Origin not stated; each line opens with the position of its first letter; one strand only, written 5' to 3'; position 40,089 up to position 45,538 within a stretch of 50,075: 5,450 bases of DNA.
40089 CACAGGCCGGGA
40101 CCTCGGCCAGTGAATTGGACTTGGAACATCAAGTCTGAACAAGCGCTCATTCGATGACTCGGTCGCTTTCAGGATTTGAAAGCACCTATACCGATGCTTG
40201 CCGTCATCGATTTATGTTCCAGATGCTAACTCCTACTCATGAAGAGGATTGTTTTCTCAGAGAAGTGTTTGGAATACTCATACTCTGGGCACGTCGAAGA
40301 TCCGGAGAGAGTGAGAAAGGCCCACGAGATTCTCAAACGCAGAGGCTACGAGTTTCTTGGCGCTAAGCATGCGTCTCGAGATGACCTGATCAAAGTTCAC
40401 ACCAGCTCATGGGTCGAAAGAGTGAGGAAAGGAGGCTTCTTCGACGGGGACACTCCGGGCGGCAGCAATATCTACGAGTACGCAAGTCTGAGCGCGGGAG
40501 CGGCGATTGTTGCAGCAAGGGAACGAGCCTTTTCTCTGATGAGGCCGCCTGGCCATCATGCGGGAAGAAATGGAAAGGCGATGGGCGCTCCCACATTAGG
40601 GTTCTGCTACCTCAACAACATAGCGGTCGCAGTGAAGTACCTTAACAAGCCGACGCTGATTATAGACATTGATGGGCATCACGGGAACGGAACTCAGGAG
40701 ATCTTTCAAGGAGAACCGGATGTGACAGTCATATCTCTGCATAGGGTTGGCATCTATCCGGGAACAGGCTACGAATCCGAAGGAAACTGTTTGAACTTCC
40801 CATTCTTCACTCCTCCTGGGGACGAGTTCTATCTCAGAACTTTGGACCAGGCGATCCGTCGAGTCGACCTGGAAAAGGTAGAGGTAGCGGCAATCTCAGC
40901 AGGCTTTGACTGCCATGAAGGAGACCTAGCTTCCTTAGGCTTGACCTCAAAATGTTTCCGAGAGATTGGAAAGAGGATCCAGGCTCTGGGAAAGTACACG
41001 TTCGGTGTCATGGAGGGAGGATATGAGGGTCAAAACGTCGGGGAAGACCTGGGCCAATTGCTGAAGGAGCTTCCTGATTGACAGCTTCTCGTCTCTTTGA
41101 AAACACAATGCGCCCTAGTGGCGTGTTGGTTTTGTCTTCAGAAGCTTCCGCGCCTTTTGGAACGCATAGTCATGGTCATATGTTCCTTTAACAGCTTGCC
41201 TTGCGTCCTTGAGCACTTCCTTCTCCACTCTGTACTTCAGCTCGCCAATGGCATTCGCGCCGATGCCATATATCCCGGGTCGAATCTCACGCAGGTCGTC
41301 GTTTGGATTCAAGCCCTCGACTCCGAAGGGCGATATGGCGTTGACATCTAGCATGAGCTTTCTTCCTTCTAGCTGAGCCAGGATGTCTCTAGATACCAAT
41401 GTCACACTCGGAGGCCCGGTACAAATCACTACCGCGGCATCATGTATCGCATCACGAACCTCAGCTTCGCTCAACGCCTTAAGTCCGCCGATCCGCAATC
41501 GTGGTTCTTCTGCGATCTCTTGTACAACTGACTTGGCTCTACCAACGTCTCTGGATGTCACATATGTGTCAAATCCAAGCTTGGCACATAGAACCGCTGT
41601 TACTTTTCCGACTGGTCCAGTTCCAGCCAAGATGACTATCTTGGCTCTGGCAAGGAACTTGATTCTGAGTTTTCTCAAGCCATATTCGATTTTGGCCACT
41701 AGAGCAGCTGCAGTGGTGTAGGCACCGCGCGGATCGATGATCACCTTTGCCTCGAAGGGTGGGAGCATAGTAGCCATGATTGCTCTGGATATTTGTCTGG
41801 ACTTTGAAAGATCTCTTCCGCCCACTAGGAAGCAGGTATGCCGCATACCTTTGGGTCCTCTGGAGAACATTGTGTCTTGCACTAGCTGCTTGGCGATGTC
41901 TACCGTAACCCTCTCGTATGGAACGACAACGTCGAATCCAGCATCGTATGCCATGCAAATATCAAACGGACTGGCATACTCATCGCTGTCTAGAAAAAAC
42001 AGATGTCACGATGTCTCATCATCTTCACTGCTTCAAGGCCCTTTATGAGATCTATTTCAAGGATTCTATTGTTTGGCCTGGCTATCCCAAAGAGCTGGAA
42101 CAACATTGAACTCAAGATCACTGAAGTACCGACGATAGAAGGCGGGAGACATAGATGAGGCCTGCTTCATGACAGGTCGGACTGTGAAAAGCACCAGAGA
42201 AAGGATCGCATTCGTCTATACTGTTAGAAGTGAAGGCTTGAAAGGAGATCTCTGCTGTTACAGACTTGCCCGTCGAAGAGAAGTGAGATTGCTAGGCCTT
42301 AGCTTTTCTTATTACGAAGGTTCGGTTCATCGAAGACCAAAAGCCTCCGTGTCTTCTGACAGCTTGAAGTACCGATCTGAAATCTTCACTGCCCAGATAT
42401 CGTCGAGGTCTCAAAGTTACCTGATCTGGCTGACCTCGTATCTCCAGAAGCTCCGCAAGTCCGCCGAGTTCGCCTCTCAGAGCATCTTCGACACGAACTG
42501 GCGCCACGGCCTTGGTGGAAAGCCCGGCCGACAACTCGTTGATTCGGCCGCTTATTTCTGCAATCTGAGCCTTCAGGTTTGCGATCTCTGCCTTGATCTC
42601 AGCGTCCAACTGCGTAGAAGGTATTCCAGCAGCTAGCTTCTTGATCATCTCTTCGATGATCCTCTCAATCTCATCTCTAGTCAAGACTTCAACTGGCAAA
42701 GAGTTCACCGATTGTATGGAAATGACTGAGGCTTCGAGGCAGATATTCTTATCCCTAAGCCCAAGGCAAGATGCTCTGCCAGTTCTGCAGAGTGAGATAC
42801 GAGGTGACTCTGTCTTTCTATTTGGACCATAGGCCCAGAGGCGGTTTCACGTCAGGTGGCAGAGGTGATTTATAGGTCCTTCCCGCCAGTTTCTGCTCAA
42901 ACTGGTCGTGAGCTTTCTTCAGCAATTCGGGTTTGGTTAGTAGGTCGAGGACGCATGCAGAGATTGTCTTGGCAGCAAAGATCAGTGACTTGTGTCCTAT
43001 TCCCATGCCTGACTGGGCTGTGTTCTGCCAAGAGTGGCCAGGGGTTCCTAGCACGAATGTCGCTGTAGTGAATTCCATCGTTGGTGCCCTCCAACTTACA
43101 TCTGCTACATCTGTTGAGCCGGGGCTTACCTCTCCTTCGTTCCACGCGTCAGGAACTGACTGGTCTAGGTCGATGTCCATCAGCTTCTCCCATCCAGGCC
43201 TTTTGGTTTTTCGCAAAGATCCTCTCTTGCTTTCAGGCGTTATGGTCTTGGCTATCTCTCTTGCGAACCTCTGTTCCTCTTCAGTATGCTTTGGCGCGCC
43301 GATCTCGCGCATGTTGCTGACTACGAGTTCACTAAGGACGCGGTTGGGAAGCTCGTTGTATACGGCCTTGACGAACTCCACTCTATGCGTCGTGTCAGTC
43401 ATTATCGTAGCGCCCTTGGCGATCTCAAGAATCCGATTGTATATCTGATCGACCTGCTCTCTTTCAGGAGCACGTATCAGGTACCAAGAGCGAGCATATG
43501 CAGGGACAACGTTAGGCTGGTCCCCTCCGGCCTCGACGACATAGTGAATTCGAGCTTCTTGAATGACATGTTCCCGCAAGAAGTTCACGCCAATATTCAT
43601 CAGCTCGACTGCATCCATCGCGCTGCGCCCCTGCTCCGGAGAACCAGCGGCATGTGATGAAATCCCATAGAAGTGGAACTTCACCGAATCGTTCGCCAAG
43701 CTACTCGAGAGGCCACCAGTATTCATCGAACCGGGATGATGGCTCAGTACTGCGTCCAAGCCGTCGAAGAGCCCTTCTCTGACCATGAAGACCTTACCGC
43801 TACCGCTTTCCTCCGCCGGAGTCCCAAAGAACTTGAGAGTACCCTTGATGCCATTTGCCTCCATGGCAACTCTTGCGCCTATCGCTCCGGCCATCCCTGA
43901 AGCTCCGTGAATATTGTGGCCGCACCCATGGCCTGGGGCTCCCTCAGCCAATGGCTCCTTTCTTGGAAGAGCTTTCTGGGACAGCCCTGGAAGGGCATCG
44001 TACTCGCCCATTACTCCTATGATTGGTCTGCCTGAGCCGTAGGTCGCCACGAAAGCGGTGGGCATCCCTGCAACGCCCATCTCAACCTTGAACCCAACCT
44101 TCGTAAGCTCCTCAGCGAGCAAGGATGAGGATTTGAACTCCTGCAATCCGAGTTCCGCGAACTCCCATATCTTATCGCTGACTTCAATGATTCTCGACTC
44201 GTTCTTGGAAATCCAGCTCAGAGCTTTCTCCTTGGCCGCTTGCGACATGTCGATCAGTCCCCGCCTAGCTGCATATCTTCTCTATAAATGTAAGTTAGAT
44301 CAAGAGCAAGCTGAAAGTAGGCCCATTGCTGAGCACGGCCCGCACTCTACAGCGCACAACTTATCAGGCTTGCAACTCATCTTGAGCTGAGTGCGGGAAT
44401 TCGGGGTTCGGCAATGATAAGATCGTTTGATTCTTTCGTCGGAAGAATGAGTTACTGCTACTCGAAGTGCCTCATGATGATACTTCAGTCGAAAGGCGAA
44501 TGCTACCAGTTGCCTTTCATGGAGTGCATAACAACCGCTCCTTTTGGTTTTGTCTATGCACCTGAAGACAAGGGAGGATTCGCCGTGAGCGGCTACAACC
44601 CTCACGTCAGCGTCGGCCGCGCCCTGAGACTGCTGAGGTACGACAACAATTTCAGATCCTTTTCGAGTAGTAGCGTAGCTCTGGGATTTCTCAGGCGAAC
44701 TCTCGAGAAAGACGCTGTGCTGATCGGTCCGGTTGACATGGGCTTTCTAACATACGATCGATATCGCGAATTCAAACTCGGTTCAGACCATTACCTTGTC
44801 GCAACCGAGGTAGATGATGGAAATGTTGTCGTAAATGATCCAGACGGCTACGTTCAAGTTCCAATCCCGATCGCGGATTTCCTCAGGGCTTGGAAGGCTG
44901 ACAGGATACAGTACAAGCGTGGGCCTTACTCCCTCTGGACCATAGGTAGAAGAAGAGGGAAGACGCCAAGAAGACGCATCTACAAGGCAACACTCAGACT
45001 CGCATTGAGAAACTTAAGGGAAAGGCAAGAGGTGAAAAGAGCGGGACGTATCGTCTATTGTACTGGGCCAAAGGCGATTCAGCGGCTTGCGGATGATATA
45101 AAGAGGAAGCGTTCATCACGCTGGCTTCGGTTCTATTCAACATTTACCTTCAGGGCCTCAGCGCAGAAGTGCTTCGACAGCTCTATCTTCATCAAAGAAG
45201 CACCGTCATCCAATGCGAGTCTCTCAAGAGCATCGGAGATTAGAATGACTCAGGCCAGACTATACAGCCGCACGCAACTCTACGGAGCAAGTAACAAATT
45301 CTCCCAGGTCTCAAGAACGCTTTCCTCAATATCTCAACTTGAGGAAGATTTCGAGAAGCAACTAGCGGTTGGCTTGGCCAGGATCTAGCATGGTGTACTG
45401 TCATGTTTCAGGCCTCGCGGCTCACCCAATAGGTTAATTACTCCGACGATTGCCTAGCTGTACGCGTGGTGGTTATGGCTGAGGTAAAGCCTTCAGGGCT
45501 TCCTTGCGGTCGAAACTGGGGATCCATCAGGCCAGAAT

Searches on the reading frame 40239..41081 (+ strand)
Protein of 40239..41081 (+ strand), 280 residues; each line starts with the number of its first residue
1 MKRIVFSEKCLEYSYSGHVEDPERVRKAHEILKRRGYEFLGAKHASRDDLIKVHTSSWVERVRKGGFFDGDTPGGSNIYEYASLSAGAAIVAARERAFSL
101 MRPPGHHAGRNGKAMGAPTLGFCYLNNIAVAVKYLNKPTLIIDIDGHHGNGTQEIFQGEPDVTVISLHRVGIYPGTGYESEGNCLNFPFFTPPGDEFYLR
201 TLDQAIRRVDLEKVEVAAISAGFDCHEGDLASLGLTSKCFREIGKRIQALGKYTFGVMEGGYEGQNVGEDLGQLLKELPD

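Call 41: search_protein_families(library=pfam, proteins=[window:40239-41081:+], max_evalue=0.001)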
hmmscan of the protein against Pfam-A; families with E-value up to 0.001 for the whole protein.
window:40239-41081:+ (280 aa): 1 family
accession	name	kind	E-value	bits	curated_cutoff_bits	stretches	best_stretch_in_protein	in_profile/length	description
PF00850.24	Hist_deacetyl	-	3.8e-49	168.1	27.9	1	18-276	1-296/298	Histone deacetylase domain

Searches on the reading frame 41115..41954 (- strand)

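Call 41: search_protein_families(library=pfam, proteins=[window:41115-41954:-], max_evalue=0.001)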
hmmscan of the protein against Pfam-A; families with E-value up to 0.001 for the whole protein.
window:41115-41954:- (279 aa): 2 families
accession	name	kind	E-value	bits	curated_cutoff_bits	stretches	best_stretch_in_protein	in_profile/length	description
PF09176.16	Mpt_N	-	2e-22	79.5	27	1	1-75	6-80/81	Methylene-tetrahydromethanopterin dehydrogenase, N-terminal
PF01262.27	AlaDh_PNT_C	-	5.5e-05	23.1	23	1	82-204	5-128/214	Alanine dehydrogenase/PNT, C-terminal domain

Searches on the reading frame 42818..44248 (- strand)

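Call 41: search_protein_families(library=pfam, proteins=[window:42818-44248:-], max_evalue=0.001)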
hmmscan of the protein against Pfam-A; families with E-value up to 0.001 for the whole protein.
window:42818-44248:- (476 aa): 2 families
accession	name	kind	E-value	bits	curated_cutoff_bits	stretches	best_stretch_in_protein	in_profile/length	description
PF01546.33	Peptidase_M20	-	1.1e-10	42.3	24.6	1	79-323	2-113/206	Peptidase family M20/M25/M40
PF07687.19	M20_dimer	-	1.2e-06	28.8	21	1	188-278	8-100/107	Peptidase dimerisation domain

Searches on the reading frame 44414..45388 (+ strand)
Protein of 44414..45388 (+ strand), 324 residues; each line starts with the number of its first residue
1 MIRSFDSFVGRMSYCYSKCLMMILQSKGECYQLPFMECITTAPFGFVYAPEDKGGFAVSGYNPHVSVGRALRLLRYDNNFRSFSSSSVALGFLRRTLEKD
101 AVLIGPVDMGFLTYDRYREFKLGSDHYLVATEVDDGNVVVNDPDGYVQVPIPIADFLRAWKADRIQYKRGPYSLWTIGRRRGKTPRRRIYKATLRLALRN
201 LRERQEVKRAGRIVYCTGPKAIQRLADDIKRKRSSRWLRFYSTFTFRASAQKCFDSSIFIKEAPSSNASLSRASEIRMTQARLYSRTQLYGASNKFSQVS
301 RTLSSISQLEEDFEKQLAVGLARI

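Call 41: search_protein_families(library=pfam, proteins=[window:44414-45388:+], max_evalue=0.001)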
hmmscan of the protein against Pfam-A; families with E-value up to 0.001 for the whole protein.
window:44414-45388:+ (324 aa): 1 family
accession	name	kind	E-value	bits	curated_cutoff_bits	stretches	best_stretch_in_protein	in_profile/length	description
PF14399.12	BtrH_N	-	7.4e-06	26.7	29.7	1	44-143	30-134/134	Butirosin biosynthesis protein H, N-terminal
